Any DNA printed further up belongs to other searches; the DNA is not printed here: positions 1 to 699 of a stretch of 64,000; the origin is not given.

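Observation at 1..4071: Tandem array of at least four T4SS-pilin-like paralogs with a conserved core and divergent Cys-rich C-terminal tips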

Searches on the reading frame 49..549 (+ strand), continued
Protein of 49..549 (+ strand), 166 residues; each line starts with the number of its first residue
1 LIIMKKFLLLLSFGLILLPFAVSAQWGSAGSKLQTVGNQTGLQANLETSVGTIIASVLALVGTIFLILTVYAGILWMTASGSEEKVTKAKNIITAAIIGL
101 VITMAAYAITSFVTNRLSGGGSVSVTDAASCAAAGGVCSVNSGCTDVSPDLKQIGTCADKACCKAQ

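Call 84: find_related_loci(query=A1, collection=viral_contigs, flank=6000)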
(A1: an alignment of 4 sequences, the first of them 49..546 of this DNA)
Query A1 (166 aa) in viral_contigs; peptide patterns used: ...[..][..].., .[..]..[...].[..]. (x = any residue, [..] = any of these).
35 stretches matched a pattern, but none encodes a relative of the query by tblastn (E <= 1e-3).
